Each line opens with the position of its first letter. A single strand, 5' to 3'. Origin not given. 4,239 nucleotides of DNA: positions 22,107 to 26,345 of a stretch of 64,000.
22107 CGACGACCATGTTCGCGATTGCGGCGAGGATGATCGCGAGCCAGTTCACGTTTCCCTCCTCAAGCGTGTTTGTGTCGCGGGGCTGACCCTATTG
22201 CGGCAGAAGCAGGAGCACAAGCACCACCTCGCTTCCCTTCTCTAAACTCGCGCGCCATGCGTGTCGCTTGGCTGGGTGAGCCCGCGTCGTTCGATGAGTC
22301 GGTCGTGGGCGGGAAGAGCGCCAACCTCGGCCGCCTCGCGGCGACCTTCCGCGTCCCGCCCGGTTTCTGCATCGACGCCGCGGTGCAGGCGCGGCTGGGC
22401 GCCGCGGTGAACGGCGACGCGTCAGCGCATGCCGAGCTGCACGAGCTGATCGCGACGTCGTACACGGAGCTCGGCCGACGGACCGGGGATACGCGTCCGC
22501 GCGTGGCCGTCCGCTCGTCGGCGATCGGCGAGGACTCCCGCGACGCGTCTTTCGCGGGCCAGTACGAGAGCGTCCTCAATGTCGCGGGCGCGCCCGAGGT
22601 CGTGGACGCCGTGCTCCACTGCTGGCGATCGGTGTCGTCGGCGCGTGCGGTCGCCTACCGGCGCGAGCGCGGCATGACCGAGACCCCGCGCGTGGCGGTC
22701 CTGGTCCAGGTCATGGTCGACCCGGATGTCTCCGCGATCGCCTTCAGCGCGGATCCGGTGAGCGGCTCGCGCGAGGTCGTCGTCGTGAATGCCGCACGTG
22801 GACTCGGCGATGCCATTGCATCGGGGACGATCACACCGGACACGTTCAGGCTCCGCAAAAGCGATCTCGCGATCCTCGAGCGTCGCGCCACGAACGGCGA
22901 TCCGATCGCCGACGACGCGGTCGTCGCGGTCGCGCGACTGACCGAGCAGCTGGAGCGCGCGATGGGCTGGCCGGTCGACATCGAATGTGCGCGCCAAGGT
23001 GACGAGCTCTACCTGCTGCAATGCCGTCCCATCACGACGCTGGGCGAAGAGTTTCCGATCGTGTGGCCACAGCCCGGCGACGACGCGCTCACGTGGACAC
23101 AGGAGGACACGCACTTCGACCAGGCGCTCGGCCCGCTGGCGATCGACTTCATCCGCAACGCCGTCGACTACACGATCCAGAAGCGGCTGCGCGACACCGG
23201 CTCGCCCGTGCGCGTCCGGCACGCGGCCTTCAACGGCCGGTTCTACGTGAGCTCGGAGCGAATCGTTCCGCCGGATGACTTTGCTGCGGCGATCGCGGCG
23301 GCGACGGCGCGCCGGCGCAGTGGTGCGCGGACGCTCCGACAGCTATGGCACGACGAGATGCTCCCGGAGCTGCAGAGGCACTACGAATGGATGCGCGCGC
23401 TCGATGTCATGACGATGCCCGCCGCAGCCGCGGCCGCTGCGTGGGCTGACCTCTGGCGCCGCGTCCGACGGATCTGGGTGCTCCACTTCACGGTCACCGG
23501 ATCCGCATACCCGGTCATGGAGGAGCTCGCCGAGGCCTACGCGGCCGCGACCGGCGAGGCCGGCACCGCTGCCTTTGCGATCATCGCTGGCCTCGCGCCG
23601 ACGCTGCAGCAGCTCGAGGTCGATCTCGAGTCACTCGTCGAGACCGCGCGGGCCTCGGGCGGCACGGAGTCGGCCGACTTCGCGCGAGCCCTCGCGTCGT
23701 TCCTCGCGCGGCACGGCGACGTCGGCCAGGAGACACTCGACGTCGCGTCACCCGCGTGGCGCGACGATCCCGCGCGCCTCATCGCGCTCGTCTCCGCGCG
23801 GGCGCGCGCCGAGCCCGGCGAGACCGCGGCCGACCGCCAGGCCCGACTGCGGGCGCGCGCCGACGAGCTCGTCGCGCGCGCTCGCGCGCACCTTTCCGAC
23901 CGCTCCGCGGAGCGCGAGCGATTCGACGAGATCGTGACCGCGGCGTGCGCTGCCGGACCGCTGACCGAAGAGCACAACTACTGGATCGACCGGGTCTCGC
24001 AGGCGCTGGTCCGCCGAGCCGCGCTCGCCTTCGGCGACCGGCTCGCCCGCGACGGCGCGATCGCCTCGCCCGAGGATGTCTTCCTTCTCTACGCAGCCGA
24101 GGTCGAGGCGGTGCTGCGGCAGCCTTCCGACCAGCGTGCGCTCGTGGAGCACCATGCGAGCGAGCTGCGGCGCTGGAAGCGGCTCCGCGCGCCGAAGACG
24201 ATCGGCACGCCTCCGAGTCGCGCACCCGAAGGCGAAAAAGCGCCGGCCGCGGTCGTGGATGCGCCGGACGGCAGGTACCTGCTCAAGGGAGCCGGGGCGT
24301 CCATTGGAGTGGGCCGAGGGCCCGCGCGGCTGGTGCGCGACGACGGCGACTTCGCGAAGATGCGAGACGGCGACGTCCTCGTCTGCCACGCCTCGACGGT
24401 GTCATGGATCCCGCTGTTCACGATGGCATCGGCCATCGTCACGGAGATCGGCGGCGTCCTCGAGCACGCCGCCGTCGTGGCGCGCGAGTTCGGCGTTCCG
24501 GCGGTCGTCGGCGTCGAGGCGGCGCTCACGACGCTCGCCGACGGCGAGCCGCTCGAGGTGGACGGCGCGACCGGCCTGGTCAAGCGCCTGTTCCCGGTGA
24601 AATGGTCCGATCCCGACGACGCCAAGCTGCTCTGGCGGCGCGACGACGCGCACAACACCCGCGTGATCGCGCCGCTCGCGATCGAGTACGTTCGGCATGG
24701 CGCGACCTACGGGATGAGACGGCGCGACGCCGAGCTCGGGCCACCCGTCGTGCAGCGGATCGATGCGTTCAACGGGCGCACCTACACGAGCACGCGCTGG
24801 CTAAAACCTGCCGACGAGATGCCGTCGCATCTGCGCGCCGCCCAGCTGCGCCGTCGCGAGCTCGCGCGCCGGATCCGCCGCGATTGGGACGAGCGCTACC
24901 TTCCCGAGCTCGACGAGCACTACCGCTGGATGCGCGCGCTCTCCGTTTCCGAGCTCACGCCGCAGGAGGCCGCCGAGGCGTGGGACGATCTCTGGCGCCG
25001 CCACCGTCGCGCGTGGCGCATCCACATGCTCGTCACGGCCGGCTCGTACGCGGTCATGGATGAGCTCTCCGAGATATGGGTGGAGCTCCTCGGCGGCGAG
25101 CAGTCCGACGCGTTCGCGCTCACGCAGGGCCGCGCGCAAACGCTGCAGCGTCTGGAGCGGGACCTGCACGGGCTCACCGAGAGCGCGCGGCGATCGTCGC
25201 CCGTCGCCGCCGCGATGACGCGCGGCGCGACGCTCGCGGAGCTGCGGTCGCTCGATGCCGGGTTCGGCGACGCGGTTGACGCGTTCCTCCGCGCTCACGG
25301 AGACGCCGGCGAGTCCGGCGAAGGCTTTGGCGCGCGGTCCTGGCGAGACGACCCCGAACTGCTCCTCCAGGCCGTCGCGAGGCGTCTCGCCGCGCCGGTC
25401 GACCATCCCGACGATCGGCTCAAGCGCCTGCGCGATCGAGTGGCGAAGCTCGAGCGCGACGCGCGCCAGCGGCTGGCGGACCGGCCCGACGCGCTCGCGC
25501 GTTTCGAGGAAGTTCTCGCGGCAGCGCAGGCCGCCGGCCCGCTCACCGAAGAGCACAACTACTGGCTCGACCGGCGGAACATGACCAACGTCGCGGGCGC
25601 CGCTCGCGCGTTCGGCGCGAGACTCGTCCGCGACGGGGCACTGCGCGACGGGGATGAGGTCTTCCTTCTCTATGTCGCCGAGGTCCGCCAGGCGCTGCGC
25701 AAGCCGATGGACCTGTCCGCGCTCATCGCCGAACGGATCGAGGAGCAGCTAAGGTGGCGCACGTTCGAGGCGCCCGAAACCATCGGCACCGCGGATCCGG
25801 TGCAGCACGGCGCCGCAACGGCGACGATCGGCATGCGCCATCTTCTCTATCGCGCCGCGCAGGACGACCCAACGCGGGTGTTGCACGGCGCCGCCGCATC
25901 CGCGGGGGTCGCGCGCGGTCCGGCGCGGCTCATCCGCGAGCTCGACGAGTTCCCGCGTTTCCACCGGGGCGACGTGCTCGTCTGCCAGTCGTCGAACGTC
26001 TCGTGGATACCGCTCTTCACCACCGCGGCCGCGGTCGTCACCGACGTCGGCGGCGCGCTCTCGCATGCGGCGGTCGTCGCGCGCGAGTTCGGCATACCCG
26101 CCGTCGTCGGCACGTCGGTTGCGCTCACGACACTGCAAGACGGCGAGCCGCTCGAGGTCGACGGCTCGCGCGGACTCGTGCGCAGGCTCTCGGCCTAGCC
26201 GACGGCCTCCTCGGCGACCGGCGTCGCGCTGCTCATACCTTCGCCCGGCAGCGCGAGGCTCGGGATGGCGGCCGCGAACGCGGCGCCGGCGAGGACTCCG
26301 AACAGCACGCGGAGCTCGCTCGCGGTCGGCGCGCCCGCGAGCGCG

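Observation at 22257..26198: PEP-utilising phosphotransferase with one ATP-grasp head and two complete substrate-domain + phosphohistidine swivel modules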

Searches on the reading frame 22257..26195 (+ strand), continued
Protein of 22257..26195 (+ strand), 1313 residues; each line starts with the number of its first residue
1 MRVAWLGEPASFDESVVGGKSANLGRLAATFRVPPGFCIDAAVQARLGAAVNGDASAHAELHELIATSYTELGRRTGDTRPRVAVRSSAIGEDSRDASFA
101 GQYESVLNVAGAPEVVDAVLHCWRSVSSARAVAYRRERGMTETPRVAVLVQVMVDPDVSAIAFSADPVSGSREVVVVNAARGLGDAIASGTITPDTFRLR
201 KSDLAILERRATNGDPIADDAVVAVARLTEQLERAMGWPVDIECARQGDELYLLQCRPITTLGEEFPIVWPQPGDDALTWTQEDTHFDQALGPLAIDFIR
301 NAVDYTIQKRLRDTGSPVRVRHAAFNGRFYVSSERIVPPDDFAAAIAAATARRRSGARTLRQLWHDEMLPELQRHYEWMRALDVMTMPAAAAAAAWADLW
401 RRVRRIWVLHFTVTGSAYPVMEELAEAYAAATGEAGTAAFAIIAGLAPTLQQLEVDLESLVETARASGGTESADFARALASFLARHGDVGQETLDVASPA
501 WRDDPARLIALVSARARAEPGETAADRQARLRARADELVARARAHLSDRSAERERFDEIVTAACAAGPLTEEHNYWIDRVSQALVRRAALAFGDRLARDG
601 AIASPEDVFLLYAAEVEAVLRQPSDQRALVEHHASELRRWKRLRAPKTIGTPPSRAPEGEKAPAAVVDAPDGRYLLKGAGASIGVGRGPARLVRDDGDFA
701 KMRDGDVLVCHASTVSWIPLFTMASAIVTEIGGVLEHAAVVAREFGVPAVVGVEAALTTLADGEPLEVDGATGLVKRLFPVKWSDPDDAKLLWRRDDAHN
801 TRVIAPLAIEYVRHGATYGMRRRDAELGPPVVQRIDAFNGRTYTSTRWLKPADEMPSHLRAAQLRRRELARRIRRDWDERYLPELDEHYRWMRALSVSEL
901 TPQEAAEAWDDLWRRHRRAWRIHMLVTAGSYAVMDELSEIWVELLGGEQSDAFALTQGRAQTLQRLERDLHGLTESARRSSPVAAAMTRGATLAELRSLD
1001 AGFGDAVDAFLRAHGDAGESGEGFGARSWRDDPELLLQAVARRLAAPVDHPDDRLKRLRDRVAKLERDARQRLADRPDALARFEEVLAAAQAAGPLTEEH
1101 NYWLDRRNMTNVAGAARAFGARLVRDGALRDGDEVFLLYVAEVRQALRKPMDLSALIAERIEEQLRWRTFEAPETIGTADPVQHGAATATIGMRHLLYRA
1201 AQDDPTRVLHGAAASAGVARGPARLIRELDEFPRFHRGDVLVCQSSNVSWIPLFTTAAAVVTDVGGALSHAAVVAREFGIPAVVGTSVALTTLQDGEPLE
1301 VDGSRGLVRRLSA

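Call 80: predict_structure(alignment_id=A2)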
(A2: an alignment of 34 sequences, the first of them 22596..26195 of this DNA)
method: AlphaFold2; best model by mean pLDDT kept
length: 1200 residues; sequences in the alignment: 34
mean_pLDDT: 80.2   pTM: 0.69
mean pLDDT of the five models: 80.2, 74.4, 70.4, 68.6, 67.4
residues with pLDDT >= 90: 439; 70-90: 511; 50-70: 145; < 50: 105
segments of 3 or more residues with pLDDT < 50: 1-22, 24-47, 51-58, 67-79, 542-557, 1071-1089
pLDDT, mean of each block of 10 residues (from residue 1): 33 39 43 35 46 43 47 42 65 67 69 70 58 59 53 75 83 82 89 87 87 90 86 83 86 94 94 91 94 91 87 91 86 91 93 88 95 88 88 86 81 92 94 93 93 88 90 95 93 95 92 94 87 74 35 45 82 88 69 83 84 83 83 88 70 89 85 74 71 91 88 74 87 71 77 90 93 93 90 96 94 88 89 84 88 91 91 87 92 91 71 81 82 83 91 93 94 93 82 85 94 93 95 93 93 87 64 41 42 65 88 74 85 73 85 69 88 63 87 80
secondary structure, 60 per line:
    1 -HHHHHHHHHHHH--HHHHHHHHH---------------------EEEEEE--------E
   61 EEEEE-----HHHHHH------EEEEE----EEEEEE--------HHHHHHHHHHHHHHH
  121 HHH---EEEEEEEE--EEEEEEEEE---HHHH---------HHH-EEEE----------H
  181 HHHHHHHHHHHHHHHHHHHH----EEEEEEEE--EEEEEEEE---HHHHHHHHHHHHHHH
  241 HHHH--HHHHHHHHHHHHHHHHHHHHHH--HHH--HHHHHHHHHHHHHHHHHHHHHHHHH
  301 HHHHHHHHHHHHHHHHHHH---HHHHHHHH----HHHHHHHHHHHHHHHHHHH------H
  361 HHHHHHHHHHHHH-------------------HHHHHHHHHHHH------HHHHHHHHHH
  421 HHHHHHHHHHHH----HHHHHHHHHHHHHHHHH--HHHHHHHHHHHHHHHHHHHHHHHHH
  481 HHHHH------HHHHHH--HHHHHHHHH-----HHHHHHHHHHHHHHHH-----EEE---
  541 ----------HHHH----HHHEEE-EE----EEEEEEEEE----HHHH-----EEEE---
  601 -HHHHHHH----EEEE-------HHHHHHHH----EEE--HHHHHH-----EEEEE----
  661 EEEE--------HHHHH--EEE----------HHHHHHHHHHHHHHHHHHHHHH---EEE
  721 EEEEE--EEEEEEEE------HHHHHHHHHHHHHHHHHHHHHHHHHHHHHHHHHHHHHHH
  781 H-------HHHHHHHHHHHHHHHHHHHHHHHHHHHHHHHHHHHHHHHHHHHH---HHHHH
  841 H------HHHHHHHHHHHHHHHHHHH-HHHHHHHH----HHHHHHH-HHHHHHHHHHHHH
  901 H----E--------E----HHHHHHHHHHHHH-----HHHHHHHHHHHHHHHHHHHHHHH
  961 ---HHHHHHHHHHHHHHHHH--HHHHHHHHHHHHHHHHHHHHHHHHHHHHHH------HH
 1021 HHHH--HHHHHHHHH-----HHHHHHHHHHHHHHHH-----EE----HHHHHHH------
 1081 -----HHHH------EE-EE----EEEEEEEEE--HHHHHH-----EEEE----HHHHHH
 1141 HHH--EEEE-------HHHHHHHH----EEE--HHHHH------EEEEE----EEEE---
elements in order (helices of 4 or more, strands of 3 or more residues): H2-13 H16-24 E46-51 E60-65 H71-76 E83-87 E92-97 H106-123 E127-134 E137-145 H149-152 E166-169 H180-200 E205-212 E215-222 H226-244 H247-268 H276-319 H323-330 H335-353 H360-373 H393-404 H411-432 H437-453 H456-485 H492-497 H500-508 H514-529 E535-537 H551-554 E562-564 E572-580 H585-588 E594-597 H602-608 E613-616 H624-631 E636-638 H641-646 E652-656 E661-664 H673-677 E680-682 H693-714 E718-725 E728-735 H742-781 H789-832 H836-841 H848-866 H868-875 H880-886 H888-901 H920-932 H938-960 H964-980 H983-1012 H1019-1024 H1027-1035 H1041-1056 H1068-1074 H1086-1089 E1105-1113 H1116-1121 E1127-1130 H1135-1143 E1146-1149 H1157-1164 E1169-1171 H1174-1178 E1185-1189 E1194-1197

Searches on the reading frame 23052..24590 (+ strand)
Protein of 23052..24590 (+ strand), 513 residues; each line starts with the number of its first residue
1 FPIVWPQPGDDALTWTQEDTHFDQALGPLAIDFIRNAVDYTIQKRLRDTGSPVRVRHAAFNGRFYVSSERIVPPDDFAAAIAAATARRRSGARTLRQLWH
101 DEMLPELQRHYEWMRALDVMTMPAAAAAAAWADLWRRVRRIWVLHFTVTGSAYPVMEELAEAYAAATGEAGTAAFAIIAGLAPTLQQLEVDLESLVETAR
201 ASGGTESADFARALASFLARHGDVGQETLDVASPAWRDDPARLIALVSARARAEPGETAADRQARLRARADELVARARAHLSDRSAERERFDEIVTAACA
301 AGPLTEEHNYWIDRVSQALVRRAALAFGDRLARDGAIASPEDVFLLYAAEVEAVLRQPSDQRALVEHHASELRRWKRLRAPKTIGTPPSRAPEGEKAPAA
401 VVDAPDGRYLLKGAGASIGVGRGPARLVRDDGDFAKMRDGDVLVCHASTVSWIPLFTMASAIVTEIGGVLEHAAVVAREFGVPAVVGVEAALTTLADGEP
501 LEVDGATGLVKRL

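Call 37: search_solved_structures(query=window:23052-24590:+, max_evalue=0.001, show_alignments=1)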
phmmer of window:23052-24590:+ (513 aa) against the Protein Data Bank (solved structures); distinct sequences matched with E-value up to 0.001: 8.
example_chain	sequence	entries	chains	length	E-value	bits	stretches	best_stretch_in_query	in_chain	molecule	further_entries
5fbs_A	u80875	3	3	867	4e-28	101.8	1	197-511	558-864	Phosphoenolpyruvate synthase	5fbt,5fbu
5hv1_A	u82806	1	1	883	4.2e-28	101.7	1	197-511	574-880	Phosphoenolpyruvate synthase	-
5hv2_A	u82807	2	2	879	4.3e-28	101.7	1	197-511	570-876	Phosphoenolpyruvate synthase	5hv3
8a8e_A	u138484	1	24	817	3.9e-18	68.9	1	402-511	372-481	Phosphoenolpyruvate synthase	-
9dae_A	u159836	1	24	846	2.1e-17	66.5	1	400-510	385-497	Phosphoenolpyruvate synthase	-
2ols_A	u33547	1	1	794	8.8e-15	57.8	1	407-508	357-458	Phosphoenolpyruvate synthase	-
2e28_A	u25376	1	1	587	1.6e-12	50.4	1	412-512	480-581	Pyruvate kinase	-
3t05_A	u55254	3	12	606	6.8e-05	25.2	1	436-509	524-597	Pyruvate kinase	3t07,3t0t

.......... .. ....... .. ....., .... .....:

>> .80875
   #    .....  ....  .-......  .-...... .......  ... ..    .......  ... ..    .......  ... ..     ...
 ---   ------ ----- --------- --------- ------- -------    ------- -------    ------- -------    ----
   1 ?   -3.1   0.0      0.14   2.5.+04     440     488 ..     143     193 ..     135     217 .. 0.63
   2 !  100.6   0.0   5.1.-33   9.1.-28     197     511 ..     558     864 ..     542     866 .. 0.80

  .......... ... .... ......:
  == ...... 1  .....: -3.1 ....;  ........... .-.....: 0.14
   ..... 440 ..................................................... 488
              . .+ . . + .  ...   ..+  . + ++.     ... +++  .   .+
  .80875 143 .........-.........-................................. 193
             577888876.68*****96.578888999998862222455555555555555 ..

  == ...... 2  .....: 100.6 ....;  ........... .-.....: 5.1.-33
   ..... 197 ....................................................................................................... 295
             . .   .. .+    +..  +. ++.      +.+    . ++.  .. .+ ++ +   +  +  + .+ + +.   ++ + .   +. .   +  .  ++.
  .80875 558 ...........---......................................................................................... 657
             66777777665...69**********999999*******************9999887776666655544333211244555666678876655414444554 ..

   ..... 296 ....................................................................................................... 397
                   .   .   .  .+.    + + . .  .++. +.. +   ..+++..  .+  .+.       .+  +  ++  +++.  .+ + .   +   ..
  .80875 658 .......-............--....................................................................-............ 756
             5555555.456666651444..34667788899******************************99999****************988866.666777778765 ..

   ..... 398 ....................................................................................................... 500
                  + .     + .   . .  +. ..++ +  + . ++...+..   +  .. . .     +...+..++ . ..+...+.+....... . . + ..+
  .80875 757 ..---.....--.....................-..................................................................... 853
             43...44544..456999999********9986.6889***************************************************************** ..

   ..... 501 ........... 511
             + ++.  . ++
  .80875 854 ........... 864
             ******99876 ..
